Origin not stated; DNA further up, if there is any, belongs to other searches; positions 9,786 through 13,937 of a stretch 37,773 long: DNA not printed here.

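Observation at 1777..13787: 12 kb co-directional block of giant, acidic, Cys-rich lipoproteins with no assignable function: candidate novel envelope or surface system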

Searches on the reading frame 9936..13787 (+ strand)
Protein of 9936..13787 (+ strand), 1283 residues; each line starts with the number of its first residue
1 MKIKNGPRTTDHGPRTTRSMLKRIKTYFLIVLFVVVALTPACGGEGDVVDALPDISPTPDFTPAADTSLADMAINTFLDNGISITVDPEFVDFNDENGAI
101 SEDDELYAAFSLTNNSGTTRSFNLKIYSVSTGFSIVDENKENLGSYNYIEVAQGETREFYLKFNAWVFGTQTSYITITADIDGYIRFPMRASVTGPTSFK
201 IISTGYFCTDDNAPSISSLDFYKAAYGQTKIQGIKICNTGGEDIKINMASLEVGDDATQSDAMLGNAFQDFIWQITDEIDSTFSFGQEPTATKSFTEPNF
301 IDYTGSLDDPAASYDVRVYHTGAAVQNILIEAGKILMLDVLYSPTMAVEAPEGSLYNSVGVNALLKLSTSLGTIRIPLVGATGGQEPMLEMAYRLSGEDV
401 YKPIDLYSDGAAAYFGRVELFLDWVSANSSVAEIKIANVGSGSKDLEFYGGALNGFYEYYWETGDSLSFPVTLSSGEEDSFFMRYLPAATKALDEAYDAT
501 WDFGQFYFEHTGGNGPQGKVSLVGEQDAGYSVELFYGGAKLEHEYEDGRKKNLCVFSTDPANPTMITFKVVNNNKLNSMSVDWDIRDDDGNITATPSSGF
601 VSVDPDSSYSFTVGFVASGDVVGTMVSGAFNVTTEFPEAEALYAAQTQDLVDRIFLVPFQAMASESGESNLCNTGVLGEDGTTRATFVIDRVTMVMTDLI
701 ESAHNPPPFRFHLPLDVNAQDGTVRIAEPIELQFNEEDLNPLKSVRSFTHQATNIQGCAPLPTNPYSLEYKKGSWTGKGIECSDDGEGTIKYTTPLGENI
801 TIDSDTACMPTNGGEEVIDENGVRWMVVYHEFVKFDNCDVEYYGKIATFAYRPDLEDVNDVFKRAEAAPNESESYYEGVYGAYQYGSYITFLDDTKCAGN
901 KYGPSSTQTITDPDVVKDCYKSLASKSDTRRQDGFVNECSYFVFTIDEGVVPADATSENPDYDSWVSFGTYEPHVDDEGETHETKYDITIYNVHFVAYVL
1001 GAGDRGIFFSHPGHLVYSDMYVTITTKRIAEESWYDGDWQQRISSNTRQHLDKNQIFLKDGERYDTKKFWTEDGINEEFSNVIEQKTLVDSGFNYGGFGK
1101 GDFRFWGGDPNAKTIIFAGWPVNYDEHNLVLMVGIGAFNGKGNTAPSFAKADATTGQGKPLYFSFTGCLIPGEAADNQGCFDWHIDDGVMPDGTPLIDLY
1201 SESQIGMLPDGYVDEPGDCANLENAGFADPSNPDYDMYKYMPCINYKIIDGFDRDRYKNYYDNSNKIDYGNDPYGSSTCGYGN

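Call 4: search_protein_families(library=pfam, proteins=[window:9936-13787:+], max_evalue=1)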
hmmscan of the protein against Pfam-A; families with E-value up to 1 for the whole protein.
window:9936-13787:+ (1283 aa): 2 families
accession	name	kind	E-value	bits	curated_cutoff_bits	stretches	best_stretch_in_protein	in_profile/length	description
PF22073.2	Cep192_D4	-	0.00051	20.6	35.5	1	108-179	24-94/112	Cep192 domain 4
PF18705.7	DUF5643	-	0.045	14.2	34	1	566-604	31-71/115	Family of unknown function (DUF5643)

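Call 5: search_protein_families(library=ncbifam, proteins=[window:9936-13787:+], max_evalue=1)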
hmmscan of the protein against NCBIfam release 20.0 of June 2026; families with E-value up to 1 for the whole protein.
window:9936-13787:+ (1283 aa): 0 families

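Call 20: find_homologous_proteins(query=window:9993-13787:+)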
Query window:9993-13787:+ (1264 aa): 23 proteins with E <= 0.001 among 8000 candidates.
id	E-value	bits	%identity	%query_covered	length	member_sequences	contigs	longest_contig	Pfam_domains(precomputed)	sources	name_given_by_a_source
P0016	0.0e+0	2523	84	100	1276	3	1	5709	-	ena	-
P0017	0.0e+0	2209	100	74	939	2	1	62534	-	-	-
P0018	0.0e+0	2033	69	99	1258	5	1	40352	PF22073.3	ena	-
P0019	0.0e+0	1609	58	96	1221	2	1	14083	-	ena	-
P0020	0.0e+0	1524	54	100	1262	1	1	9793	-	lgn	-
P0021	0.0e+0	1520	53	98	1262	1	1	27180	PF22073.3,PF22544.3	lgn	-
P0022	0.0e+0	1503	53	100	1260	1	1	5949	PF22073.3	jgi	-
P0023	0.0e+0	1390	50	100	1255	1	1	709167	PF22073.3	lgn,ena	-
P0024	0.0e+0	1351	49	100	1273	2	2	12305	-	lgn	-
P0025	0.0e+0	1348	50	96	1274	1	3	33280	-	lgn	-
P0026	0.0e+0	1316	48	100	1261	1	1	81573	PF22073.3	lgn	-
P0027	0.0e+0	1300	48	100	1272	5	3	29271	-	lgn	-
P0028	0.0e+0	1297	48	97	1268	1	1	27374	-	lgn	-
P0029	0.0e+0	1255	48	100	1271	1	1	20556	-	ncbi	-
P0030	0.0e+0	1250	46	99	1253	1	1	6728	-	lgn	-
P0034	3.2e-266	904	41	97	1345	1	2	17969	PF22073.3,PF15780.12,PF07610.18,PF22544.3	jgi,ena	-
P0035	9.2e-184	631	33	100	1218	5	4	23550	PF22073.3,PF15780.12,PF07610.18,PF22544.3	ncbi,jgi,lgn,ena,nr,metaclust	ncbi:MAG: hypothetical protein A3G32_06050 [Deltaproteobacteria bacterium RIFCSPLOWO2_12_FULL_40_28]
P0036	4.8e-182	626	34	98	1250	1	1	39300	PF22073.3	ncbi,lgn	-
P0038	8.5e-157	542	31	100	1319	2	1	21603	PF22073.3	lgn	-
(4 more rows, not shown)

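Call 21: find_encoding_contigs(protein=P0035, flank=10000, max_places=2)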
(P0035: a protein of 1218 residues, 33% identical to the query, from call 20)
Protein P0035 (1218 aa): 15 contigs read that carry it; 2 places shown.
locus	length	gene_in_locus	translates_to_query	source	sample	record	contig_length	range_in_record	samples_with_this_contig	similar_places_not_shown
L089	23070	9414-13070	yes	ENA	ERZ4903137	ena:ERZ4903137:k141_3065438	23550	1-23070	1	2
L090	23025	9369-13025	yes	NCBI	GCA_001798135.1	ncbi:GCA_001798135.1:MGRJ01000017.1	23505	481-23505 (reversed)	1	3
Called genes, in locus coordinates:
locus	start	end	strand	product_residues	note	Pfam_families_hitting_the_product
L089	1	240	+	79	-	?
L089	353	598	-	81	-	-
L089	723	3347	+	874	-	-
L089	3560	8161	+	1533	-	-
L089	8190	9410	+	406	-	-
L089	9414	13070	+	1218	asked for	PF07610:DUF1573 (faint), PF22073:Cep192_D4 (faint), PF22544:HYDIN_VesB_CFA65-like_Ig (faint), PF15780:ASH (faint)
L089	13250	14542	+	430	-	PF11617:Cu-binding_MopE (weak)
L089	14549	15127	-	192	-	PF04306:DUF456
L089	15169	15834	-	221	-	PF01351:RNase_HII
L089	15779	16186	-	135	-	PF01245:Ribosomal_L19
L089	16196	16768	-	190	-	PF09936:Methyltrn_RNA_4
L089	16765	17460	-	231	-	PF01746:tRNA_m1G_MT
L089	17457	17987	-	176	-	PF01782:RimM, PF24986:PRC_RimM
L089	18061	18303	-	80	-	PF13083:KH_KhpA-B, PF26594:KH_NusA_2nd (weak)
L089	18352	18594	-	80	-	PF00886:Ribosomal_S16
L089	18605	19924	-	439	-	PF02881:SRP54_N, PF00448:SRP54, PF01656:CbiA (weak), PF13401:AAA_22 (weak), PF02978:SRP_SPB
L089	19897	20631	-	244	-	PF08032:SpoU_sub_bind, PF00588:SpoU_methylase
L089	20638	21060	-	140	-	-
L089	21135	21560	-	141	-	-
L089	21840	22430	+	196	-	PF01728:FtsJ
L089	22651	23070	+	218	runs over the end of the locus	PF01797:Y1_Tnp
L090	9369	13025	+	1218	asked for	PF07610:DUF1573 (faint), PF22073:Cep192_D4 (faint), PF22544:HYDIN_VesB_CFA65-like_Ig (faint), PF15780:ASH (faint)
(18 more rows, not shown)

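Call 22: find_encoding_contigs(protein=P0036, flank=10000, max_places=2)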
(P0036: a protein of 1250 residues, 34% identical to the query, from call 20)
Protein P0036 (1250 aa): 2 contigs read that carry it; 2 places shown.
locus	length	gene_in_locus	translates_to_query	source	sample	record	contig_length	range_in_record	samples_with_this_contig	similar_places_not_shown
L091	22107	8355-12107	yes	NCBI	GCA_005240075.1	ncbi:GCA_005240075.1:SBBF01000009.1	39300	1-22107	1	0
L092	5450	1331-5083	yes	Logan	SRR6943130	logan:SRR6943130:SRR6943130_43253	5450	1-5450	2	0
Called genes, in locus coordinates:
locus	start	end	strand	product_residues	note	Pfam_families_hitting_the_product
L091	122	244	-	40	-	-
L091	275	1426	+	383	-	PF13401:AAA_22 (faint), PF13173:AAA_14, PF13635:DUF4143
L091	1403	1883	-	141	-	PF01934:HepT-like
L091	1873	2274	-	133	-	PF01909:NTP_transf_2, PF18765:Polbeta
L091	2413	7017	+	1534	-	-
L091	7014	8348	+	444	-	-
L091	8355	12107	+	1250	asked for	PF22073:Cep192_D4 (faint)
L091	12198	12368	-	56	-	-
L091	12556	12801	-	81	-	PF02604:PhdYeFM_antitox (weak)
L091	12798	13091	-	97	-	PF05016:ParE_toxin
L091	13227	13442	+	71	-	-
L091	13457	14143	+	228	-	PF01712:dNK, PF02223:Thymidylate_kin (faint), PF13238:AAA_18 (faint)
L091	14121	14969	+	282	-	PF02548:Pantoate_transf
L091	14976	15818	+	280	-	PF02569:Pantoate_ligase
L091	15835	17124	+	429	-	PF01979:Amidohydro_1, PF07969:Amidohydro_3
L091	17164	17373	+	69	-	-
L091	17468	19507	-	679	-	PF13449:Phytase-like (weak)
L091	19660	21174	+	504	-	-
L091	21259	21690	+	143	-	PF08378:NERD, PF02021:UPF0102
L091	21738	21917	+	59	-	PF02416:TatA_B_E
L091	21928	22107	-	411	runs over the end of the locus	PF00270:DEAD, PF04851:ResIII (weak), PF00271:Helicase_C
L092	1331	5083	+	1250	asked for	PF22073:Cep192_D4 (faint)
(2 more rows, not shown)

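Call 24: search_solved_structures(query=A2, max_evalue=10)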
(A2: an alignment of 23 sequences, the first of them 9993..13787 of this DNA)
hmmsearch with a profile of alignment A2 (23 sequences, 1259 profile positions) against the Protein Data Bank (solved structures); distinct sequences matched with E-value up to 10: 1.
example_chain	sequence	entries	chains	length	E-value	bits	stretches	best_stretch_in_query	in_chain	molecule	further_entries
9fh8_A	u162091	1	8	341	0.022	15.4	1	66-157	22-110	Centrosomal protein 192 (CEP192)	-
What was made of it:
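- On ASH / Cep192_D4 / HYDIN Ig (PapD-like) domain: The PDB profile hit to CEP192 has E 0.022 (call 24).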

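Call 25: search_protein_families(library=pfam, alignment_id=A2, max_evalue=0.1)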
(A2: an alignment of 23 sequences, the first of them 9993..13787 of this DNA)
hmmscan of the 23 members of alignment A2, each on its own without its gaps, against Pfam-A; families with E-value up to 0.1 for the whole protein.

A. member 1, window:9993-13787:+ (1264 aa): 2 families
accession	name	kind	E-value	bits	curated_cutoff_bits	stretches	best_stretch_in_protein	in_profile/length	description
PF22073.2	Cep192_D4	-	0.00048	20.7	35.5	1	89-160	24-94/112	Cep192 domain 4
PF18705.7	DUF5643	-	0.043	14.2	34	0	547-585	31-71/115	Family of unknown function (DUF5643)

B. families by the number of members that match (of 23 scanned): 19 families
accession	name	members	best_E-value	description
PF22073.2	Cep192_D4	20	4.8e-15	Cep192 domain 4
PF22544.2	HYDIN_VesB_CFA65-like_Ig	17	1e-10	HYDIN/CFA65/VesB-like, Ig-like domain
PF15780.11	ASH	13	3.5e-07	Abnormal spindle-like microcephaly-assoc'd, ASPM-SPD-2-Hydin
PF07610.17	DUF1573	12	1.2e-07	Protein of unknown function (DUF1573)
PF06280.18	fn3_5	4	0.011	Fn3-like domain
PF22067.2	Cep192_D3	3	0.0017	Cep192 domain 3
PF03168.19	LEA_2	2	0.0036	Late embryogenesis abundant protein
PF24499.1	Ig_TMEM131L_4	2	0.0085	TMEM131L fourth Ig-like domain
PF17766.7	fn3_6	2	0.012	Fibronectin type-III domain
PF16729.10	DUF5067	1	0.0032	Domain of unknown function (DUF5067)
PF22076.2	Cep192_D6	1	0.011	Cep192 domain 6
PF16438.10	DUF5035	1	0.014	Domain of unknown function (DUF5035)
PF23619.1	Ig_VWA7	1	0.027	VWA7 Ig-like domain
PF18705.7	DUF5643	1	0.043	Family of unknown function (DUF5643)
PF24507.1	Ig_CFAP65_4th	1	0.064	CFAP65, fourth Ig-like domain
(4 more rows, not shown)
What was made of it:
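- On ASH / Cep192_D4 / HYDIN Ig (PapD-like) domain: The window's D scores 20.7 bits against a cut-off of 35.5 (calls 4, 25).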

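Call 54: find_encoding_contigs(protein=P0023, flank=10000, max_places=1)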
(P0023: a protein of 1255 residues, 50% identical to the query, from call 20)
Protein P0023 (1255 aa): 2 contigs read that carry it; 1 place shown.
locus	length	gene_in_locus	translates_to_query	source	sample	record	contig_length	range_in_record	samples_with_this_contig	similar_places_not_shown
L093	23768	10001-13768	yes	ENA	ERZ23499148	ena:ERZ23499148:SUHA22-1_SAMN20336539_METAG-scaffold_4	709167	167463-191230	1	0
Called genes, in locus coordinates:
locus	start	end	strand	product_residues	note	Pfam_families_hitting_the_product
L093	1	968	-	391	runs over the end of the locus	PF00364:Biotin_lipoyl (faint), PF25917:BSH_RND (faint), PF25919:BSH_CusB, PF25973:BSH_CzcB, PF25984:BSH_YknX (faint), PF25944:Beta-barrel_RND (weak), PF25954:Beta-barrel_RND_2, PF25989:YknX_C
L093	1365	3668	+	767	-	-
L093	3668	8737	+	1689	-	-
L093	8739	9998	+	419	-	-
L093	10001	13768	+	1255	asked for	PF22073:Cep192_D4 (faint)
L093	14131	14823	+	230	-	-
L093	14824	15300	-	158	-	PF02590:SPOUT_MTase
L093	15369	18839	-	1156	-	PF08471:Ribonuc_red_2_N, PF02867:Ribonuc_red_lgC, PF12637:TSCPD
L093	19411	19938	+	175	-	-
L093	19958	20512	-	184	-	-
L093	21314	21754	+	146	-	PF00072:Response_reg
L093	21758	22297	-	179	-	PF01625:PMSR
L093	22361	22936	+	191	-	PF04542:Sigma70_r2, PF08281:Sigma70_r4_2, PF04545:Sigma70_r4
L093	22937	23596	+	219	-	PF06532:NrsF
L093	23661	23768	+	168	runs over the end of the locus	PF03330:DPBB_1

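Call 55: find_encoding_contigs(protein=P0034, flank=10000, max_places=1)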
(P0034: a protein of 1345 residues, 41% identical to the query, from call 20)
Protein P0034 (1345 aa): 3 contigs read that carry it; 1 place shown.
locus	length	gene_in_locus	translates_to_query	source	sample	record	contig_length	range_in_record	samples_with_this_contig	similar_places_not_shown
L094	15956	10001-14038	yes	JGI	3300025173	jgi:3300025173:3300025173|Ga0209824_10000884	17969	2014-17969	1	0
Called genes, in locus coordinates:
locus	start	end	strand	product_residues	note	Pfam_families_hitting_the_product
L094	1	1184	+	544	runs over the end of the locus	-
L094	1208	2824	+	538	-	-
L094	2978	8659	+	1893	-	-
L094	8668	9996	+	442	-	-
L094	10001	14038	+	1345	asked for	PF07610:DUF1573 (faint), PF15780:ASH (faint), PF22073:Cep192_D4 (weak), PF22544:HYDIN_VesB_CFA65-like_Ig (faint)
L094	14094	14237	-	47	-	-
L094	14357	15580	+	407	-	PF11617:Cu-binding_MopE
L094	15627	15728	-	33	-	-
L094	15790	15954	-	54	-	?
